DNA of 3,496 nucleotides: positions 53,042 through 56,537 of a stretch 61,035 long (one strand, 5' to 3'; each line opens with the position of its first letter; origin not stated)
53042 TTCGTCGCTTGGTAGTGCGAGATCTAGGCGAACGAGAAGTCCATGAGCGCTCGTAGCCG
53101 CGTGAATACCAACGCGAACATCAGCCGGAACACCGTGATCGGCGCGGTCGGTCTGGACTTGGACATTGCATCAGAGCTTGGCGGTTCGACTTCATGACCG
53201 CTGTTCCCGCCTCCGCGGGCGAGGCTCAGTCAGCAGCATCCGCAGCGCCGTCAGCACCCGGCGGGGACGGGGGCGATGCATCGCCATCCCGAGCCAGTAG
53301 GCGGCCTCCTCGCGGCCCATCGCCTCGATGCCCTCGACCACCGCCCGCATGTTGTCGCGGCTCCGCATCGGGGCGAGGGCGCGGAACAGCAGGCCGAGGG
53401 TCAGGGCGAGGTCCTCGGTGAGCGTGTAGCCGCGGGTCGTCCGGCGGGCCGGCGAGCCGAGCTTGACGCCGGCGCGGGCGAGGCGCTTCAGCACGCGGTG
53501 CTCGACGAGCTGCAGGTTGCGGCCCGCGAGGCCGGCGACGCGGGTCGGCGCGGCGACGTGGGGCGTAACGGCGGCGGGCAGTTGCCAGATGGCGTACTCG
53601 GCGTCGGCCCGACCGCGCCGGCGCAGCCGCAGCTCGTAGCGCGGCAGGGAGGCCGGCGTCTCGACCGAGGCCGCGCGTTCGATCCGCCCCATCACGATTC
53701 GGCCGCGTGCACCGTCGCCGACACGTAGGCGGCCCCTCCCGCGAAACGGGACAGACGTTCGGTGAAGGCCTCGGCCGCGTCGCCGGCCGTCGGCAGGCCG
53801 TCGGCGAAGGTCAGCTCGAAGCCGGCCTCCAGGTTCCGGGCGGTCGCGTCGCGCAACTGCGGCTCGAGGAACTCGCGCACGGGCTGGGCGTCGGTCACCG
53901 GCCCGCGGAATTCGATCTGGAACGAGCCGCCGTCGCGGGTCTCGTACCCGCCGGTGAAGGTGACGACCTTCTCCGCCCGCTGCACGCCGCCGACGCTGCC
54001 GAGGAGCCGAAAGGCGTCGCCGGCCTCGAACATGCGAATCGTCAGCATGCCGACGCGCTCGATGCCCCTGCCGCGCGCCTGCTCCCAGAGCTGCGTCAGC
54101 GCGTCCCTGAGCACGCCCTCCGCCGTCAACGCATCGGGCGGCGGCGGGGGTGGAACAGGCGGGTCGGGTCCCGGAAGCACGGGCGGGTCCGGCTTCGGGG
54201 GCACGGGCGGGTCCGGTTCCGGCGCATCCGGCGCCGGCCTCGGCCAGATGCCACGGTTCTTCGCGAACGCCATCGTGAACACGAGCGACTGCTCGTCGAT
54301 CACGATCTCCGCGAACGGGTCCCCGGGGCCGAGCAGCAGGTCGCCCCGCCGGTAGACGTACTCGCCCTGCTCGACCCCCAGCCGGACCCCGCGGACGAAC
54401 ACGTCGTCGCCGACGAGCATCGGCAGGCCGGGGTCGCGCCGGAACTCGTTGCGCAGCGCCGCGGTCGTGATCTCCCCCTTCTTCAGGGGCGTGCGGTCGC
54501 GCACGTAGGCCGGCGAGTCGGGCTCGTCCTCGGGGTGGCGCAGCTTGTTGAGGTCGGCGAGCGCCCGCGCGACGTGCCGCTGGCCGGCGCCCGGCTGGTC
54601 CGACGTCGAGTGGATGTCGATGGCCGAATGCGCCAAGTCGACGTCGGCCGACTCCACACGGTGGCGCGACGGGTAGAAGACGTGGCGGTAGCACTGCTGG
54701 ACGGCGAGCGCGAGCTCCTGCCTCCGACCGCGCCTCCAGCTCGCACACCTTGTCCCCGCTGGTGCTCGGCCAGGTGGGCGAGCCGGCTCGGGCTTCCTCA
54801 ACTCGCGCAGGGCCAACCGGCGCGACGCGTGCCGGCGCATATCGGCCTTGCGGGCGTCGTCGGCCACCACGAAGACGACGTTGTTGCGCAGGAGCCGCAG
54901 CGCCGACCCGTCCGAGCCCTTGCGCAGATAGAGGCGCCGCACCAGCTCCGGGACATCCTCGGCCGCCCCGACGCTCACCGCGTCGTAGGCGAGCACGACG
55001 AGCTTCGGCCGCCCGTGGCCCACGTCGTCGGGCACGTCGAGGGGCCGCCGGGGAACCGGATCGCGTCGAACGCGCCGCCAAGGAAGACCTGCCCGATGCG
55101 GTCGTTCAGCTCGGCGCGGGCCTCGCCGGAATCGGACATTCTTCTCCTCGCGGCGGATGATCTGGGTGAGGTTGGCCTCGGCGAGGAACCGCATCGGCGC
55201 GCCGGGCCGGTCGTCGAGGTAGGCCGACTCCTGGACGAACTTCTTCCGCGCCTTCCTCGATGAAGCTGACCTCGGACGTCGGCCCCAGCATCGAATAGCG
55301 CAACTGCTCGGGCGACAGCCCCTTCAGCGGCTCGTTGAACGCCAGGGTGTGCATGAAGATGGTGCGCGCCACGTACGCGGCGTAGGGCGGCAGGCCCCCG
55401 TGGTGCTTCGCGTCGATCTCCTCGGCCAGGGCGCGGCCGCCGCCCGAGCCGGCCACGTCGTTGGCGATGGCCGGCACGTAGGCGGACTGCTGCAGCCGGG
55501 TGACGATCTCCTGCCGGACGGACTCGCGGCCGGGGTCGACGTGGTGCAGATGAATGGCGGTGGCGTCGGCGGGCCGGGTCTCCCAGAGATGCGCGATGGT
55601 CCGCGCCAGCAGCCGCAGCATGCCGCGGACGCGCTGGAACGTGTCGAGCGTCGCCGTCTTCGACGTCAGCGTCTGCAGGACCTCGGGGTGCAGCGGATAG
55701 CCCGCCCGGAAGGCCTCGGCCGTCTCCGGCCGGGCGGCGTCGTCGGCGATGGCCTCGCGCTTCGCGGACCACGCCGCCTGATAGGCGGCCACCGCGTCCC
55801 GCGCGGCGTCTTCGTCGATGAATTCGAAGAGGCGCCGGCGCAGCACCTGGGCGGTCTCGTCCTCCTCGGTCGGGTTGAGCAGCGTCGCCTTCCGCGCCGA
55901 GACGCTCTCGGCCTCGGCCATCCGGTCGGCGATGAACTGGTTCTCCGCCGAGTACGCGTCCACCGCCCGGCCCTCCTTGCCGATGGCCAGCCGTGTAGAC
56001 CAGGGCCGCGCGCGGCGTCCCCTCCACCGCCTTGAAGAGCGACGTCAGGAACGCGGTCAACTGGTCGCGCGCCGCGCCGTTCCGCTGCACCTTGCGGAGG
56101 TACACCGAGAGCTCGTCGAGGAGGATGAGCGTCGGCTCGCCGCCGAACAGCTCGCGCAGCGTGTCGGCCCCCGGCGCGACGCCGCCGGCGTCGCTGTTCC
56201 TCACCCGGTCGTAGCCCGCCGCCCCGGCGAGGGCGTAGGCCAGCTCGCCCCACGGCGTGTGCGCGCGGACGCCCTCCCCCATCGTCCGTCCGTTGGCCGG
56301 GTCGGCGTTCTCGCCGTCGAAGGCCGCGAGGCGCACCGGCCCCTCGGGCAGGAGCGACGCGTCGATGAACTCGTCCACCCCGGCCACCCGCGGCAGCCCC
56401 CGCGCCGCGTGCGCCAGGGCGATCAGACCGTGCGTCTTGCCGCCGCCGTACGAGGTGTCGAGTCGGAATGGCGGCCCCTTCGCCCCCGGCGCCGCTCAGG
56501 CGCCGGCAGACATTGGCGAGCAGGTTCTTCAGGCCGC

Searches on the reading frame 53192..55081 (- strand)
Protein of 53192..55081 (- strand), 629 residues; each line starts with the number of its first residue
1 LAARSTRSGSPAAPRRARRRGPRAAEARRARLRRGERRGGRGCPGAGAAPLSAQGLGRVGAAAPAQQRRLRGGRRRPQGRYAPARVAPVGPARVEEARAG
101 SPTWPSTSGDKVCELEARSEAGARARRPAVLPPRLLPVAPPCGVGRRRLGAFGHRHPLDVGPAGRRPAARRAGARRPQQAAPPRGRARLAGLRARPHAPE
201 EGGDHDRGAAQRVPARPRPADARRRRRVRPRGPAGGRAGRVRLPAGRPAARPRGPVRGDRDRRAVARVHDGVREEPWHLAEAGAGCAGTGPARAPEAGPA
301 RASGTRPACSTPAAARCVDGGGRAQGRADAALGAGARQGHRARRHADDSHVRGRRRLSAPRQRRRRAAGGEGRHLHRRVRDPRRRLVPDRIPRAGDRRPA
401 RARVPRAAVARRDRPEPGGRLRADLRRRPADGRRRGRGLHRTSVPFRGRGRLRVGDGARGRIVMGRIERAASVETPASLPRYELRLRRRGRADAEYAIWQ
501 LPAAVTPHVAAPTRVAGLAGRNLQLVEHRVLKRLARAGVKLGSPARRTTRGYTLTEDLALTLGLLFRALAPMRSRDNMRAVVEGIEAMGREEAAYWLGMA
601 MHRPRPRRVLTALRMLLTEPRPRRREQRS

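Call 9: search_protein_families(library=pfam, proteins=[window:53192-55081:-], max_evalue=0.01)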
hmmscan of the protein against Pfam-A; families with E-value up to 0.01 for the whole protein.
window:53192-55081:- (629 aa): 1 family
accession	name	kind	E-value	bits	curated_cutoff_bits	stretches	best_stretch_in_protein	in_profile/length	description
PF24728.1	DUF7680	-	1.3e-40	139.3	24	1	482-619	1-141/141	Domain of unknown function (DUF7680)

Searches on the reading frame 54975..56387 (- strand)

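Call 9: search_protein_families(library=pfam, proteins=[window:54975-56387:-], max_evalue=0.01)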
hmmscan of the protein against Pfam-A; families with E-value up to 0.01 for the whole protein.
window:54975-56387:- (470 aa): 1 family
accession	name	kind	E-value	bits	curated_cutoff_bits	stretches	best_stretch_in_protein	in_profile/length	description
PF04465.17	DUF499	-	6.3e-12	44.6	23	1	38-133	46-142/1024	Protein of unknown function (DUF499)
